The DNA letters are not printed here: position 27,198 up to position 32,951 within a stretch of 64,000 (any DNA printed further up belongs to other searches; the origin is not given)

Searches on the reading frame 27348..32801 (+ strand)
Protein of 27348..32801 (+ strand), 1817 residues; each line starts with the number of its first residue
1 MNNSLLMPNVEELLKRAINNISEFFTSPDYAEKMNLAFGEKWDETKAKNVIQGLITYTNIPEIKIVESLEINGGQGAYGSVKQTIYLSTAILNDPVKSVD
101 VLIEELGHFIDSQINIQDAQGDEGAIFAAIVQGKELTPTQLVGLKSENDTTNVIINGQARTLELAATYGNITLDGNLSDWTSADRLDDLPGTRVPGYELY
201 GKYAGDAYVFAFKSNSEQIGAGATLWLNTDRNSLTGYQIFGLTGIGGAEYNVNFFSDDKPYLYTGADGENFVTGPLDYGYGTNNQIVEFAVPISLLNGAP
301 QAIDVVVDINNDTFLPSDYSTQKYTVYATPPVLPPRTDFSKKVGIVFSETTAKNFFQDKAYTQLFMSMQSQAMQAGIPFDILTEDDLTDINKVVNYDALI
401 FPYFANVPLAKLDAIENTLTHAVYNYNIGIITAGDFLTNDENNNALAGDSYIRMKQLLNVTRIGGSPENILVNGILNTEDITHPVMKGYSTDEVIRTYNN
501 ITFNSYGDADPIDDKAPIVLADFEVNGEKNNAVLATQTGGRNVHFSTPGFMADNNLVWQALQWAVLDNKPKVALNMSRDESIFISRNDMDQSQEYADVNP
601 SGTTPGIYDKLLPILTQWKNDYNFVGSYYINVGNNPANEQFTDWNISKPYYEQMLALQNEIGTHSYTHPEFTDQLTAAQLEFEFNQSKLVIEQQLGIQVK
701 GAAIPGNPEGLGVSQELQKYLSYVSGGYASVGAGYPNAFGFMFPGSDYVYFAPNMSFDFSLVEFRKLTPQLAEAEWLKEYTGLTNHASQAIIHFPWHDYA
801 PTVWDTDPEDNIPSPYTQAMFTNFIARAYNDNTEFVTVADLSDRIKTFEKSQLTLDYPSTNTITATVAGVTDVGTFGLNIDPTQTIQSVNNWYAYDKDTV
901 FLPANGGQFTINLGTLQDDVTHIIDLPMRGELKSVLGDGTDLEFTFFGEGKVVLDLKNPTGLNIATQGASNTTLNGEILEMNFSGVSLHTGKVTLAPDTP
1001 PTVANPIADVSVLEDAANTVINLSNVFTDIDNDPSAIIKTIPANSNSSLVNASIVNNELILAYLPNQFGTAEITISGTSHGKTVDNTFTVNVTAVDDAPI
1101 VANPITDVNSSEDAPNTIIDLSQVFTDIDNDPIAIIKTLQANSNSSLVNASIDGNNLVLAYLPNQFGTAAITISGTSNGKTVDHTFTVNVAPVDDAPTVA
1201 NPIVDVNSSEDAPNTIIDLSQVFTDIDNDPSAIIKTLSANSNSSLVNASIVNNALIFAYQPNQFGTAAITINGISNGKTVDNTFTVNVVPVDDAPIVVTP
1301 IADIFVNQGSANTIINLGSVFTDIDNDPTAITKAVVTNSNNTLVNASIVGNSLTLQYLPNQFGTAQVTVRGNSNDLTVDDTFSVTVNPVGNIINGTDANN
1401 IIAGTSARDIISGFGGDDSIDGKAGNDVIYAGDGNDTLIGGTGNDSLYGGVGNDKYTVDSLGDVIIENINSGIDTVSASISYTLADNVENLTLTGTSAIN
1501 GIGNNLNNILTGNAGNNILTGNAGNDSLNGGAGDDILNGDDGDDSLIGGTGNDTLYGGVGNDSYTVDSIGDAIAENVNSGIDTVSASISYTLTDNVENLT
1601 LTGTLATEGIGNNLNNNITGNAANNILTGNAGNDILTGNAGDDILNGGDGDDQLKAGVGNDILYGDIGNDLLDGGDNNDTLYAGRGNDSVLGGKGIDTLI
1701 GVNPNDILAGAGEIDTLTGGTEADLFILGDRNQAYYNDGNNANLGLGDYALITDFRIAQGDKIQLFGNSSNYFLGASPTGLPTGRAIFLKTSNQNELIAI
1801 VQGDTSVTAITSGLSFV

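Call 9: search_protein_families(library=pfam, proteins=[window:27348-32801:+], max_evalue=0.001)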
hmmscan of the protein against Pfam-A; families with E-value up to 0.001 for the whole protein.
window:27348-32801:+ (1817 aa): 2 families
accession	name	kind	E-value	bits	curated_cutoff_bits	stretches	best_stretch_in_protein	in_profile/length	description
PF00353.25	HemolysinCabind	-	3.8e-41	139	23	8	1422-1454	2-34/36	RTX calcium-binding nonapeptide repeat (4 copies)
PF01522.26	Polysacc_deac_1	-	0.00013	22.4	23.1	1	638-706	47-105/124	Polysaccharide deacetylase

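Call 21: search_protein_families(library=ncbifam, proteins=[window:27348-32801:+], max_evalue=10)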
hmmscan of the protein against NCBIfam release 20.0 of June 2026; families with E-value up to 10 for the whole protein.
window:27348-32801:+ (1817 aa): 11 families
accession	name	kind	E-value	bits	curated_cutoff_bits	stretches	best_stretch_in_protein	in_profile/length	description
NF052454.1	BtaGlycanEglC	equivalog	1.3e-35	123.2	700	3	1536-1654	30-150/459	endo-1,3-1,4-beta-glycanase EglC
NF033943.0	RTX_toxin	subfamily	1.6e-35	122.6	1000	3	1608-1750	671-826/930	RTX family hemolysin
NF046115.1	Ca_rpt_SMc04171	equivalog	6.8e-33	114.6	625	4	1588-1681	394-489/574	SMc04171 family calcium-binding repeat protein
NF033203.1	entero_EhxA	exception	2.6e-28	98.7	2000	3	1587-1730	690-835/997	enterohemolysin EhxA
NF035945.1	Zn_serralysin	subfamily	1.1e-20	74.3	500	6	1392-1480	313-397/462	serralysin family metalloprotease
NF053766.1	ZapA_metallo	exception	1.1e-20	74.2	940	4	1511-1598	334-421/483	ZapA family metalloprotease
NF050046.1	PueAB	exception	6.3e-14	51.3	670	4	1393-1565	372-545/616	polyurethane esterase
NF012211.1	tand_rpt_95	domain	2.6e-06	27.3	90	3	1209-1299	3-95/98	tandem-95 repeat protein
TIGR02873.1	spore_ylxY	hypoth_equivalog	0.0094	15.2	391.5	1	653-705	131-183/268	probable sporulation protein, polysaccharide deacetylase family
NF001628.0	PRK00414.1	equivalog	0.035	13.7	265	0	1044-1091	51-98/192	D-sedoheptulose 7-phosphate isomerase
NF011801.0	PRK15266.1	equivalog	0.08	13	219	0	1224-1258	45-79/143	subtilase cytotoxin subunit B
